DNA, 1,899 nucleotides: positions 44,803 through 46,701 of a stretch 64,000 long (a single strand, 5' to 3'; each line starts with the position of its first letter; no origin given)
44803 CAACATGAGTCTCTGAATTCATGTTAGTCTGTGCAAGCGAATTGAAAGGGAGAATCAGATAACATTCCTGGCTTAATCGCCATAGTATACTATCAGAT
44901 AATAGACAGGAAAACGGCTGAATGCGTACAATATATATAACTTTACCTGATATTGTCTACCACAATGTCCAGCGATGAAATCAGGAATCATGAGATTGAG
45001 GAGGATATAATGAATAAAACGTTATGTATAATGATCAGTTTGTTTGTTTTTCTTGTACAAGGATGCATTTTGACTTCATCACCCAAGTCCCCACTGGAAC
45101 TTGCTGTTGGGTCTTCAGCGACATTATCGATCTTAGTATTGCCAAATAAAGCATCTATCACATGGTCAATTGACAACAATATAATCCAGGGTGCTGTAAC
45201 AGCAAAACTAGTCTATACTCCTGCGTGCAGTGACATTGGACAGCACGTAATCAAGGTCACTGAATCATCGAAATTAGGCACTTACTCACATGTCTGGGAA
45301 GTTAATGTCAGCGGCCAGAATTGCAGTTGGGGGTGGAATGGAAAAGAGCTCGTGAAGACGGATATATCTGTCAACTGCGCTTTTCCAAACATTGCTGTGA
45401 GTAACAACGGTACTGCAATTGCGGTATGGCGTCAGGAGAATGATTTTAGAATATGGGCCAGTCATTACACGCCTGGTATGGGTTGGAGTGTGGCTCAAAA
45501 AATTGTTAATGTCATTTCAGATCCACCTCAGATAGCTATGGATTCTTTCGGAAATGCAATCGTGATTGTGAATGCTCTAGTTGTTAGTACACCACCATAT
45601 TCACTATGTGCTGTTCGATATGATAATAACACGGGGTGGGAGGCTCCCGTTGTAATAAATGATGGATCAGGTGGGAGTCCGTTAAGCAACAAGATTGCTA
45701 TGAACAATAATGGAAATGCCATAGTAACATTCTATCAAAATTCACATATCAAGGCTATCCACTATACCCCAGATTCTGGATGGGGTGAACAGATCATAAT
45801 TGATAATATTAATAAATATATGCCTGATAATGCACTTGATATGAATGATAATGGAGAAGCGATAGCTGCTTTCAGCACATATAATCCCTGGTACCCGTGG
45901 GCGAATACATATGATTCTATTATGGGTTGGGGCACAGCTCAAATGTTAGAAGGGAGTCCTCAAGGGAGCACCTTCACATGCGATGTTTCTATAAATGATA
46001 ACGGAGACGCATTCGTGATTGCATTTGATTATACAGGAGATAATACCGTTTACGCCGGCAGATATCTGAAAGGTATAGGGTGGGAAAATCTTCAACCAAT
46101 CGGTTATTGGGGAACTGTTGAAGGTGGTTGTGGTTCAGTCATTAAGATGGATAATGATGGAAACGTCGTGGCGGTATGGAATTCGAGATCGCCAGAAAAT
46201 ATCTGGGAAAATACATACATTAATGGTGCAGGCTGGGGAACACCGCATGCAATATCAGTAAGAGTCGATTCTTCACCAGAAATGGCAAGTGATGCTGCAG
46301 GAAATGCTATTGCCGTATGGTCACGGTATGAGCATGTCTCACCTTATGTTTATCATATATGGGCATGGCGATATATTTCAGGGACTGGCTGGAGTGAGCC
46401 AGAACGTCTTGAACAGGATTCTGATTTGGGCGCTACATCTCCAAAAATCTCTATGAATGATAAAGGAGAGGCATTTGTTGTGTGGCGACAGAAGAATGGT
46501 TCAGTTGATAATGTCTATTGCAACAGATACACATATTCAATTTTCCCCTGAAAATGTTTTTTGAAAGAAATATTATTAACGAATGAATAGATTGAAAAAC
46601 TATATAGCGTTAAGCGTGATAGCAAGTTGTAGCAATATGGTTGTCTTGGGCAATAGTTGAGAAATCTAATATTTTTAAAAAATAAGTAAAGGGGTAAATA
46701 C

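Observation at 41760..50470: AT-rich accessory island (tandem-LuxR regulator plus three lipoproteins) bounded by an IS remnant and a decayed gene-end duplicate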

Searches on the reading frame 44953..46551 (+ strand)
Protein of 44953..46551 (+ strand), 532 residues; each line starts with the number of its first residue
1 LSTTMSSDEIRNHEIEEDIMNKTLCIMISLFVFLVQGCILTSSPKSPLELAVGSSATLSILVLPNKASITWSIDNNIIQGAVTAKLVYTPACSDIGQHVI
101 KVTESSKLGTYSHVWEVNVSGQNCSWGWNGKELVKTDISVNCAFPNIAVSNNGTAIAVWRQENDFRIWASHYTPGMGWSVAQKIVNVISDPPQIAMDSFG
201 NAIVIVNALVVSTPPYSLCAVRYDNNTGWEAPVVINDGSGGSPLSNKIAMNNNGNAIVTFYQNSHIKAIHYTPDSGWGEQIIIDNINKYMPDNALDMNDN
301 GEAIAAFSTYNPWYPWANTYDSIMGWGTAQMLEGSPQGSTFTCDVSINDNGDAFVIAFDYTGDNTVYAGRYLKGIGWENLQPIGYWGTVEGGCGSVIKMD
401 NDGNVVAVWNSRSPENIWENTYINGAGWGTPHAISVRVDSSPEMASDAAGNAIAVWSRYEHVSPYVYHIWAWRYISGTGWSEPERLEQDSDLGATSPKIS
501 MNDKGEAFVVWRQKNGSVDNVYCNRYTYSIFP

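Call 3: search_protein_families(library=pfam, proteins=[window:44953-46551:+], max_evalue=0.01)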
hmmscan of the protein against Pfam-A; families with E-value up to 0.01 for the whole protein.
window:44953-46551:+ (532 aa): 0 families

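Call 4: search_protein_families(library=ncbifam, proteins=[window:44953-46551:+], max_evalue=0.01)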
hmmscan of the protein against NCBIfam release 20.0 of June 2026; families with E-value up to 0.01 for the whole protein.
window:44953-46551:+ (532 aa): 1 family
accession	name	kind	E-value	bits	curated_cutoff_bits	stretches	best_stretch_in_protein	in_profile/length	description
NF053835.1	PDIAV_lipo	equivalog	0.00016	21.2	90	0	490-526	85-121/458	PDIAV motif-containing lipoprotein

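Call 12: find_homologous_proteins(query=window:45010-46551:+, max_evalue=0.001)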
Query window:45010-46551:+ (513 aa): 1667 proteins with E <= 0.001 among 8000 candidates; the best 120 are listed.
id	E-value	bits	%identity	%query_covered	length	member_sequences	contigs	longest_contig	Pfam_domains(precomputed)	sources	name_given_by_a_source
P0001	0.0e+0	1175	100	99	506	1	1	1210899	-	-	-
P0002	1.9e-102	362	28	78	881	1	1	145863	PF15892.12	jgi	jgi:hypothetical protein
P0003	2.2e-100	355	32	77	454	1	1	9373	PF09142.18,PF22414.2,PF15892.12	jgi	jgi:lipocalin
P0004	8.4e-94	333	34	78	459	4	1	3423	PF16131.12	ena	-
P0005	2.9e-86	309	36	78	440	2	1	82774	-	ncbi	-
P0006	6.4e-86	307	32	78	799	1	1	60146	-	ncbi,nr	ncbi:MAG: hypothetical protein IPQ16_14045 [Geobacteraceae bacterium]|nr:hypothetical protein [Geoba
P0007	2.5e-80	289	32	78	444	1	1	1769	PF15892.12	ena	-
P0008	1.4e-76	277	31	77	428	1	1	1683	-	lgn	-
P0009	1.5e-75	273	35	78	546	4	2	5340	PF19408.6,PF09142.18,PF14459.11,PF15892.12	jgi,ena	-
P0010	1.0e-74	270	30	78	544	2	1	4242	PF09142.18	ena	-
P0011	1.3e-72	264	31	74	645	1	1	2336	PF13205.13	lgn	-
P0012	1.6e-70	257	34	65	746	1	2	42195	PF24161.2,PF09136.17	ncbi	ncbi:MAG: hypothetical protein R6V01_02320 [Thermoplasmatota archaeon]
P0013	2.0e-70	256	29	78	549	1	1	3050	PF13205.13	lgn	-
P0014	2.9e-70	256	32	77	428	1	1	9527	-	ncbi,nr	ncbi:MAG TPA: hypothetical protein VHL14_08360 [Steroidobacteraceae bacterium]|nr:hypothetical prote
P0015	2.6e-69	253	32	78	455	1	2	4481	PF03519.21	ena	-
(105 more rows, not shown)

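Call 13: find_encoding_contigs(protein=P0001, flank=10000, max_places=5)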
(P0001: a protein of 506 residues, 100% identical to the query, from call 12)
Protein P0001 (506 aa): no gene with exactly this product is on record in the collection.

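Call 34: search_solved_structures(query=window:45010-46551:+, max_evalue=1)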
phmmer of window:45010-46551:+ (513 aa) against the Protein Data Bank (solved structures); distinct sequences matched with E-value up to 1: 0.

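Call 63: search_protein_families(library=padloc, proteins=[window:45010-46551:+], max_evalue=0.01)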
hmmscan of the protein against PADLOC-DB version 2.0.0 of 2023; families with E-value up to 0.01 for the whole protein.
window:45010-46551:+ (513 aa): 0 families

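Call 74: predict_structure(alignment_id=A3)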
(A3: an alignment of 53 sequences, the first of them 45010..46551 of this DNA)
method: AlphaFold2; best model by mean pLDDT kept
length: 513 residues; sequences in the alignment: 53
mean_pLDDT: 84.0   pTM: 0.80
mean pLDDT of the five models: 84.0, 83.5, 82.7, 82.5, 82.3
residues with pLDDT >= 90: 293; 70-90: 116; 50-70: 64; < 50: 40
segments of 3 or more residues with pLDDT < 50: 23-52, 57-61
pLDDT, mean of each block of 10 residues (from residue 1): 75 80 45 42 43 48 54 57 70 68 79 84 96 97 92 96 89 96 94 79 97 92 91 98 93 97 82 88 95 88 95 78 90 95 88 96 85 79 95 85 96 85 93 94 81 93 91 90 97 93 93 53
secondary structure, 60 per line:
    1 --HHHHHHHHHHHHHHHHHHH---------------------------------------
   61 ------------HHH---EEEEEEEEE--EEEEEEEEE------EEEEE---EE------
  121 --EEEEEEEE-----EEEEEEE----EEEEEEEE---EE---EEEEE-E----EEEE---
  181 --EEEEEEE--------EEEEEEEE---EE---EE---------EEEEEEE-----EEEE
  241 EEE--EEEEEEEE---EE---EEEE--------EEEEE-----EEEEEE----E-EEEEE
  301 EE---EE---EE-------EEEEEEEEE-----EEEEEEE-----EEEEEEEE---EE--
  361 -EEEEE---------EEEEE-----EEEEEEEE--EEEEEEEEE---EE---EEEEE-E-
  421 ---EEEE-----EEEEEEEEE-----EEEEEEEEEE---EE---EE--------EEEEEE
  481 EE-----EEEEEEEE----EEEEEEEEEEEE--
elements in order: H3-21 E79-87 E90-98 E105-109 E123-130 E136-142 E147-154 E163-167 E174-177 E183-189 E198-205 E225-231 E237-243 E246-253 E262-265 E274-278 E284-289 E296-302 E320-328 E334-340 E346-353 E362-366 E376-380 E386-393 E396-404 E413-417 E424-427 E433-441 E447-456 E475-482 E488-495 E500-511

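Call 77: fold_search(model_id=the predicted structure, library=pdb)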
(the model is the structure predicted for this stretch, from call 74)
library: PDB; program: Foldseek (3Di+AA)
matches with E <= 10: 995; with E <= 0.001: 490
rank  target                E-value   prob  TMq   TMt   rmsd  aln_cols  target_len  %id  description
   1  8q81                  8.0e-14  1.00  0.50  0.71   5.4       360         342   17  Photorhabdus laumondii lectin PLL3 in complex with alpha-methyl-fucoside (released 2025-03-05)
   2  5mxf                  2.2e-13  1.00  0.48  0.67   5.9       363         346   14  Photorhabdus asymbiotica lectin (PHL) in complex with alpha-methyl fucoside (released 2017-08-09)
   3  8q83_B                3.0e-13  1.00  0.49  0.70   7.4       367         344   15  Photorhabdus laumondii lectin PLL5 in complex with alpha-methyl-fucoside (released 2025-03-05)
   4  6t96                  3.3e-13  1.00  0.49  0.69   7.7       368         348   17  Photorhabdus laumondii subsp. laumondii lectin PLL3 (released 2019-12-25)
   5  6rgr                  3.3e-13  1.00  0.48  0.69   6.1       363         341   14  Photorhabdus asymbiotica lectin PHL in complex with L-rhamnose (released 2020-07-01)
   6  5mxg_A                3.8e-13  1.00  0.47  0.66   6.3       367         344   14  Photorhabdus asymbiotica lectin (PHL) in complex with blood group H trisaccharide (released 2017-08-09)
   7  6fhx_A                4.1e-13  1.00  0.48  0.68   6.8       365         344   14  Photorhabdus asymbiotica lectin (PHL) in complex with synthetic C-fucoside (released 2019-01-30)
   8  5mxe                  4.3e-13  1.00  0.48  0.67   5.7       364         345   14  Photorhabdus asymbiotica lectin (PHL) in free form (released 2017-08-09)
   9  6fhy_A                6.9e-13  1.00  0.47  0.67   6.4       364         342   15  Photorhabdus asymbiotica lectin (PHL) in complex with synthetic C-fucoside (released 2019-01-30)
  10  6flu_A                8.3e-13  1.00  0.48  0.67   7.2       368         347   14  Photorhabdus asymbiotica lectin (PHL) in complex with synthetic C-fucoside (released 2019-02-06)
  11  8q7u                  8.3e-13  1.00  0.48  0.67   5.7       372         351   15  Photorhabdus laumondii lectin PLL in complex with alpha-methyl-fucoside (released 2025-03-05)
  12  5mxh                  9.2e-13  1.00  0.49  0.69   5.5       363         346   14  Photorhabdus asymbiotica lectin (PHL) in complex with D-galactose (released 2017-08-09)
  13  8q83_C                1.1e-12  1.00  0.49  0.71   5.4       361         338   15  Photorhabdus laumondii lectin PLL5 in complex with alpha-methyl-fucoside (released 2025-03-05)
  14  5c9l                  1.1e-12  1.00  0.49  0.67   5.6       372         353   14  Crystal structure of native PLL lectin from Photorhabdus luminescens at 1.65 A resolution (released 2016-10-19)
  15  5c9o                  1.1e-12  1.00  0.48  0.66   5.8       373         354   14  Crystal structure of recombinant PLL lectin from Photorhabdus luminescens at 1.5 A resolution (released 2016-10-19)
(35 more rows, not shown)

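Call 86: search_solved_structures(query=A3, max_evalue=1)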
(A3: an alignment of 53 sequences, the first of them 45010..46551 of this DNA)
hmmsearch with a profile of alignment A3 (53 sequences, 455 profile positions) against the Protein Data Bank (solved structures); distinct sequences matched with E-value up to 1: 2.
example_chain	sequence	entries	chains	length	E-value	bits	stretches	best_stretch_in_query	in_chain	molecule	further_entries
2gu3_A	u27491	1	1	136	0.13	13.8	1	221-384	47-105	YpmB protein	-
7fgp_A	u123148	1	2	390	0.75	11.3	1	350-390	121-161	Glycine/D-amino acid oxidase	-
